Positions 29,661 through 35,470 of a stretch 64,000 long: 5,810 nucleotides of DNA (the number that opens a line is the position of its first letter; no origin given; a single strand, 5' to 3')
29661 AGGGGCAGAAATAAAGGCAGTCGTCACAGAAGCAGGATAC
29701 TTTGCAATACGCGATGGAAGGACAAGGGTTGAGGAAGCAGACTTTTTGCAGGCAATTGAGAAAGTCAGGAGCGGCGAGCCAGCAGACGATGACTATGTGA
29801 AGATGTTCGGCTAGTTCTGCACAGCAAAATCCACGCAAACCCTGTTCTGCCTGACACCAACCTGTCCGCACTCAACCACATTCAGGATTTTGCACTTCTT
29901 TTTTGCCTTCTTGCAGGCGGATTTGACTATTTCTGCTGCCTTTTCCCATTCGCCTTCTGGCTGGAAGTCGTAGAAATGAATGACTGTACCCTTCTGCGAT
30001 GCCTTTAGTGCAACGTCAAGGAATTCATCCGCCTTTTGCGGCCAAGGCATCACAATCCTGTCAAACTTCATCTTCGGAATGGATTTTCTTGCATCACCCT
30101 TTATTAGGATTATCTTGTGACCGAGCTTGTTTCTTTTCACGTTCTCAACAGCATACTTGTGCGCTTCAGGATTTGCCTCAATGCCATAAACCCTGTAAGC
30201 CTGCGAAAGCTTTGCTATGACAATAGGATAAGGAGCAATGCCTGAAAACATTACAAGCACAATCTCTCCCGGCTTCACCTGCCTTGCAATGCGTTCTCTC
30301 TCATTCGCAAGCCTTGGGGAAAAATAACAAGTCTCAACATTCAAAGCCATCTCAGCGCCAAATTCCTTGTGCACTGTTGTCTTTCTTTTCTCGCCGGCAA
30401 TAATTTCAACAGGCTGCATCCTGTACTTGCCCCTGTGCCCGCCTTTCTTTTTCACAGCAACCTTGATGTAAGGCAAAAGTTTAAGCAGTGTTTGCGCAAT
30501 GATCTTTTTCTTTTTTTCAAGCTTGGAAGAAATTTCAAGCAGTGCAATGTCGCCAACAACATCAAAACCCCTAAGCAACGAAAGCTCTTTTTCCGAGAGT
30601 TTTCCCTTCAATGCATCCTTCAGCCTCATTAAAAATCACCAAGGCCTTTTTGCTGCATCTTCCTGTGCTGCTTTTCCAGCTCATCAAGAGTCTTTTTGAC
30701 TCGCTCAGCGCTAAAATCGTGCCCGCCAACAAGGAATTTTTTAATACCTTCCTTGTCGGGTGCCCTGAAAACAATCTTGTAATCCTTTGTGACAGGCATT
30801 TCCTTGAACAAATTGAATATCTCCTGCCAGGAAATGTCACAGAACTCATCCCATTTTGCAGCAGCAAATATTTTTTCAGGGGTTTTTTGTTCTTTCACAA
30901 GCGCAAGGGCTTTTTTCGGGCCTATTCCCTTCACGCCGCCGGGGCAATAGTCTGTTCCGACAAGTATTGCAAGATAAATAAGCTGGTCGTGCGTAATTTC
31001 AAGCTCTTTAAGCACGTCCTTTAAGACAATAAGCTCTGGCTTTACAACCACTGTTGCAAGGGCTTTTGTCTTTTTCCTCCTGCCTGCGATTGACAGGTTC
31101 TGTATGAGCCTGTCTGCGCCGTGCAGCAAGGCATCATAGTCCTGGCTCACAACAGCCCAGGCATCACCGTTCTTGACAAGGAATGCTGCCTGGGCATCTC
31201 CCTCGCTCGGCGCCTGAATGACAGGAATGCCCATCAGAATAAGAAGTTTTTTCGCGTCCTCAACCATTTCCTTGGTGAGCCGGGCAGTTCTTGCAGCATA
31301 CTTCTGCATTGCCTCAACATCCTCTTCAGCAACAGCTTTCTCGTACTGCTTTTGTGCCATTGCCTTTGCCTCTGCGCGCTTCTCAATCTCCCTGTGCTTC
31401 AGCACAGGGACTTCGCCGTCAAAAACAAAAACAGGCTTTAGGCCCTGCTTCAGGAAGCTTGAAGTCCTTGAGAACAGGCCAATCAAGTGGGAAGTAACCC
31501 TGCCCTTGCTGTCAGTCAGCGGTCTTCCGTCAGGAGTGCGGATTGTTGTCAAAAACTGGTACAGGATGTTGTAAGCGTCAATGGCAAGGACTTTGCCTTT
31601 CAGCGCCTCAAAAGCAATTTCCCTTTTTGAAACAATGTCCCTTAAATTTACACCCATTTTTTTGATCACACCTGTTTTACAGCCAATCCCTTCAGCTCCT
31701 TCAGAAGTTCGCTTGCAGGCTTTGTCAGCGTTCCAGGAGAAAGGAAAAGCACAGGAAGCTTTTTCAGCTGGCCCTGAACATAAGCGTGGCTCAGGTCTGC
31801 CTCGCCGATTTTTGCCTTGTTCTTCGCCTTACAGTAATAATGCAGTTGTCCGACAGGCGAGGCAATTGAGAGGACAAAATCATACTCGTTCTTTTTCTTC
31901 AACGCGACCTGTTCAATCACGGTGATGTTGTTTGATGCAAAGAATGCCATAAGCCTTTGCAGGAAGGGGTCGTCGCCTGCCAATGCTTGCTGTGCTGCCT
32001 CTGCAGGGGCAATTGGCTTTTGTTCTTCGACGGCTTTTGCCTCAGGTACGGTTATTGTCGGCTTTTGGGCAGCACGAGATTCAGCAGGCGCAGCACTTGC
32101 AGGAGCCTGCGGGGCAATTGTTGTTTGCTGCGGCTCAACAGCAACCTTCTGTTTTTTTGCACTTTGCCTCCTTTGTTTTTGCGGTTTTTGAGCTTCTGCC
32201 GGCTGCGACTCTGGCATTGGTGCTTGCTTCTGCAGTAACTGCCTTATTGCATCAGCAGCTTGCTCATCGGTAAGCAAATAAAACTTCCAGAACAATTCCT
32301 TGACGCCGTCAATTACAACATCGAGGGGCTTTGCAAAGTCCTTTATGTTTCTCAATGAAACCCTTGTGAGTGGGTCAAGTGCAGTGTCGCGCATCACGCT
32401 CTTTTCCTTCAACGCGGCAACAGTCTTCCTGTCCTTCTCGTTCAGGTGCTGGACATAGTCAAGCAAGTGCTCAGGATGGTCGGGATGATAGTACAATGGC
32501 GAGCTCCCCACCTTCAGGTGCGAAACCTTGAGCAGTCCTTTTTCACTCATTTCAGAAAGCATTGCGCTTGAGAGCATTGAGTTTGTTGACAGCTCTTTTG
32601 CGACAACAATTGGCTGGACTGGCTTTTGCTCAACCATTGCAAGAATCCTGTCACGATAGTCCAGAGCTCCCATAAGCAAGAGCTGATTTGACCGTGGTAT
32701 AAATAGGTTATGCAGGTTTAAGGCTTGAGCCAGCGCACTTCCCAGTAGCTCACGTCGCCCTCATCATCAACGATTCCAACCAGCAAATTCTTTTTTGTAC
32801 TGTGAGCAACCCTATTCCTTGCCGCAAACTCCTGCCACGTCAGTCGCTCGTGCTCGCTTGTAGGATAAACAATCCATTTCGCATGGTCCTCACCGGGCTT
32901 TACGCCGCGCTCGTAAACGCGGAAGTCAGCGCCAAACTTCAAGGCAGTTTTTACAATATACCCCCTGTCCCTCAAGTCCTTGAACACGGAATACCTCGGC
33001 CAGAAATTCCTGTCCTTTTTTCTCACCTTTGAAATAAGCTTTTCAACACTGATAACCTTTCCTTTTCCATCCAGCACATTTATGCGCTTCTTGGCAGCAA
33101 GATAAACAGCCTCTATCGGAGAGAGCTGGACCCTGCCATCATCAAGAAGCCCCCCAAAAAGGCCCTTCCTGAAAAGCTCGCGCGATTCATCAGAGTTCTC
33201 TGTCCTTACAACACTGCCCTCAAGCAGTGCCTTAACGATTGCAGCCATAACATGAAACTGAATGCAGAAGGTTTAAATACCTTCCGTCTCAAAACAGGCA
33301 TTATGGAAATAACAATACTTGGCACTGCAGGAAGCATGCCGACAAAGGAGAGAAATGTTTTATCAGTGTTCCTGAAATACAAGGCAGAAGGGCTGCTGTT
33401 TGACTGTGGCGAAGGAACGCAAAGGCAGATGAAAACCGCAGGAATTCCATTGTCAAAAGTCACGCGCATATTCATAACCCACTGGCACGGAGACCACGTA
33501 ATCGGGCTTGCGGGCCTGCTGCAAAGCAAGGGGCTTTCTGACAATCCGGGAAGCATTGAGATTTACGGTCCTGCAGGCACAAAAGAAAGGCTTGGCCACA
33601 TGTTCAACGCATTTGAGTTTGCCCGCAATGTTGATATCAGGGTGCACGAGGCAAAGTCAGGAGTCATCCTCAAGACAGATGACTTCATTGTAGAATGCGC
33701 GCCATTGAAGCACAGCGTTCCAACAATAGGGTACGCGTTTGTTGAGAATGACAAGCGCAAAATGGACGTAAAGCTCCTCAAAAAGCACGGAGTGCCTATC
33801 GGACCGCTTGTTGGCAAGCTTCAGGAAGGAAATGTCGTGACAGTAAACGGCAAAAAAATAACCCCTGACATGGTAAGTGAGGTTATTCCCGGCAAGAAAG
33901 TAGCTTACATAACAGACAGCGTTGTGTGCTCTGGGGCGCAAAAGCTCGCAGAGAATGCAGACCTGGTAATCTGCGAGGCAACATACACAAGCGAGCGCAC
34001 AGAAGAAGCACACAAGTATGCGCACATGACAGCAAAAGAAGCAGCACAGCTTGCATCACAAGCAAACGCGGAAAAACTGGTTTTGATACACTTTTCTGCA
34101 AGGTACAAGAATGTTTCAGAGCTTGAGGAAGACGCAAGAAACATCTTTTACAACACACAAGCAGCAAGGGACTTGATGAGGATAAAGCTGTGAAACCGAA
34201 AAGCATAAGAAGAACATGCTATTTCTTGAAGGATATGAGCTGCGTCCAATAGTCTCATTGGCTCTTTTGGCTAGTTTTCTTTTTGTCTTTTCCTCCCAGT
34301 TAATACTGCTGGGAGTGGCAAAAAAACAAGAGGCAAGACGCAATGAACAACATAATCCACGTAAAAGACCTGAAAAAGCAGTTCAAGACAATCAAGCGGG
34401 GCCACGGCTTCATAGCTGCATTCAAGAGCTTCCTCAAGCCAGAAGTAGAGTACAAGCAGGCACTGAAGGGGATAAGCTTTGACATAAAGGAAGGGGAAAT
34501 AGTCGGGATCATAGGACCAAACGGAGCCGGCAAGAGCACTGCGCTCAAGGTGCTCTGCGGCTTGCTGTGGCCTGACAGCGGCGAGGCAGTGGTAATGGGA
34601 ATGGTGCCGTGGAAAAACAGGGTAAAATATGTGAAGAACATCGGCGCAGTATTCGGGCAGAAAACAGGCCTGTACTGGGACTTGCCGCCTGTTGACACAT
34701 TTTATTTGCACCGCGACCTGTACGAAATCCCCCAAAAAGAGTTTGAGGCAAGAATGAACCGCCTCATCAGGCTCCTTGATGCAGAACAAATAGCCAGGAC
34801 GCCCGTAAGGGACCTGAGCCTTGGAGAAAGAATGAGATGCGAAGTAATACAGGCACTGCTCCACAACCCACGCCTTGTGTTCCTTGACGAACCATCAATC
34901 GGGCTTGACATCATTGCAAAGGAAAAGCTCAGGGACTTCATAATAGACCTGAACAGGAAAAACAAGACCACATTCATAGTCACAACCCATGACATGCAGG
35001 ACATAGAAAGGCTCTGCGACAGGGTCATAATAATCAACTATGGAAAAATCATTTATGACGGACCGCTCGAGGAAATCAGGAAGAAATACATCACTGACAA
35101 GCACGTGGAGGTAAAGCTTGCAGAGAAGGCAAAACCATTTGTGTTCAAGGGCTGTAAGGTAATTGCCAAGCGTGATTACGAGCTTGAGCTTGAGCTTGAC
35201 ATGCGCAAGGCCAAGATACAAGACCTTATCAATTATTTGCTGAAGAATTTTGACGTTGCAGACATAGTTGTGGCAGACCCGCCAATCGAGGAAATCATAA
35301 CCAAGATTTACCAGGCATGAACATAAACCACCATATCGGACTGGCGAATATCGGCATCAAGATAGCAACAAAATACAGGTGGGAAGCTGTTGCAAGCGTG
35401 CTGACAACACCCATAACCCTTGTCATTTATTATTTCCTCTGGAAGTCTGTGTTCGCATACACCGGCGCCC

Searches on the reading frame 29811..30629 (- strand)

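Call 63: search_protein_families(library=pfam, proteins=[window:29811-30629:-], max_evalue=0.0001)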
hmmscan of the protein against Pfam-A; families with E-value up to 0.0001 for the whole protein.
window:29811-30629:- (272 aa): 2 families
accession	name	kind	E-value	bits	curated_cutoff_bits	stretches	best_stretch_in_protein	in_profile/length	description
PF02475.24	TRM5-TYW2_MTfase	-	4.1e-50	170.4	28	1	85-248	1-163/164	TRM5/TYW2 methyltransferase domain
PF25133.1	TYW2_N_2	-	1.3e-17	64.1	27.7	1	3-81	1-78/79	TYW2 N-terminal domain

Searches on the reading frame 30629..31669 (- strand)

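Call 63: search_protein_families(library=pfam, proteins=[window:30629-31669:-], max_evalue=0.0001)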
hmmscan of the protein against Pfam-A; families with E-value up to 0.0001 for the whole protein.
window:30629-31669:- (346 aa): 2 families
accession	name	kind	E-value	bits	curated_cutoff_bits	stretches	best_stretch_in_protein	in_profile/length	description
PF00867.23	XPG_I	-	8.1e-27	93.9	24.9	1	147-240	1-89/89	XPG I-region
PF00752.23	XPG_N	-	6.6e-22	78.3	22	1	11-103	12-99/101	XPG N-terminal domain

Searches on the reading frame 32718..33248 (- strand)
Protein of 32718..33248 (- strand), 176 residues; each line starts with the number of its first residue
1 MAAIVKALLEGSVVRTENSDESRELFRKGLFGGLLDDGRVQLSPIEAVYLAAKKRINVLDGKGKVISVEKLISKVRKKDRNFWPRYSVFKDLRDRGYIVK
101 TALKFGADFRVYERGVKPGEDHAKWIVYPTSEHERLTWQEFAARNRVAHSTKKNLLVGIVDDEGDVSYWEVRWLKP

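Call 64: search_protein_families(library=pfam, proteins=[window:32718-33248:-], max_evalue=0.0001)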
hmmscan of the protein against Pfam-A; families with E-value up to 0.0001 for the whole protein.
window:32718-33248:- (176 aa): 2 families
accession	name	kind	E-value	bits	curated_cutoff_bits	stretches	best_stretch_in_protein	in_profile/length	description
PF01974.23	tRNA_int_endo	-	1.1e-29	102.8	27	1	82-168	1-85/85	tRNA intron endonuclease, catalytic C-terminal domain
PF02778.19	tRNA_int_endo_N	-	3.9e-14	52.3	21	1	5-71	1-66/67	tRNA intron endonuclease, N-terminal domain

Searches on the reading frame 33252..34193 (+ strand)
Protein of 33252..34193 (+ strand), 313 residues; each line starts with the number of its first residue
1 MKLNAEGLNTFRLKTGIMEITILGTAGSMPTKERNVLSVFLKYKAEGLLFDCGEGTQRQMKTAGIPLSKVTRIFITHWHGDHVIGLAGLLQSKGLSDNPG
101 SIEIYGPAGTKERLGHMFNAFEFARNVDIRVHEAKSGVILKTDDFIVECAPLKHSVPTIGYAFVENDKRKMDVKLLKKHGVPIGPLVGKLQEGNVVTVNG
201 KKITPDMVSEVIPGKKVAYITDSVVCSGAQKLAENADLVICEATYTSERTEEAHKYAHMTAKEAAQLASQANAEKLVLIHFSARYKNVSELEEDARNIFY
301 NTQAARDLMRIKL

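Call 64: search_protein_families(library=pfam, proteins=[window:33252-34193:+], max_evalue=0.0001)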
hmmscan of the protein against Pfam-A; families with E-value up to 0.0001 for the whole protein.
window:33252-34193:+ (313 aa): 4 families
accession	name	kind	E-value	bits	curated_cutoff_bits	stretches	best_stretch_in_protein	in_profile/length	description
PF12706.13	Lactamase_B_2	-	9.6e-24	84.5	27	2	48-168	3-135/200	Beta-lactamase superfamily domain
PF00753.33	Lactamase_B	-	6.2e-11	43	22.7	1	34-93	4-67/196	Metallo-beta-lactamase superfamily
PF13691.12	Lactamase_B_4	-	3.8e-07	30.1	27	1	37-80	13-58/63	tRNase Z endonuclease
PF23023.1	Anti-Pycsar_Apyc1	-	2.6e-06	27.5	50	1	19-87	4-71/250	Anti-Pycsar protein Apyc1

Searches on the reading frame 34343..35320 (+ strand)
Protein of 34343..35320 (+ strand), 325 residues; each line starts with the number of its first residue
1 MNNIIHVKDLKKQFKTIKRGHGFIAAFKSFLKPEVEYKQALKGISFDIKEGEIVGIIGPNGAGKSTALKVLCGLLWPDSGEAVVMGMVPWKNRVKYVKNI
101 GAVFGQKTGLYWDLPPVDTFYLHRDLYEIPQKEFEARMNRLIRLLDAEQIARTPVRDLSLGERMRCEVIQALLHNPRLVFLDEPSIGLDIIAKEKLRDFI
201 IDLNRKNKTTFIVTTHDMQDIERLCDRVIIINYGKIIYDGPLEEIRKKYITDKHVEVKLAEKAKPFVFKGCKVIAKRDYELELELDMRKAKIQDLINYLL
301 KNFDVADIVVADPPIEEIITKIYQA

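Call 64: search_protein_families(library=pfam, proteins=[window:34343-35320:+], max_evalue=0.0001)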
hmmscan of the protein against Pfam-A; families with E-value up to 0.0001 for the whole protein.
window:34343-35320:+ (325 aa): 5 families
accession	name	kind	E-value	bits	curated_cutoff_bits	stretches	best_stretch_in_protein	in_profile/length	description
PF00005.33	ABC_tran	-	5e-26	92.4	25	1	41-184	1-135/137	ABC transporter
PF13304.12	AAA_21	-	8.8e-13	49.4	27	1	141-217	221-299/304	AAA domain, putative AbiEii toxin, Type IV TA system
PF13732.12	DrrA1-3_C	-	1.6e-05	26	27.4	1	240-318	1-76/81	ATP-binding protein DrrA1-3-like, C-terminal domain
PF13476.12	AAA_23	-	1.9e-05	25.8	27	1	27-79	7-47/201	AAA domain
PF13175.12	AAA_15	-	2.7e-05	24.4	32.1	0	43-72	16-44/374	AAA ATPase domain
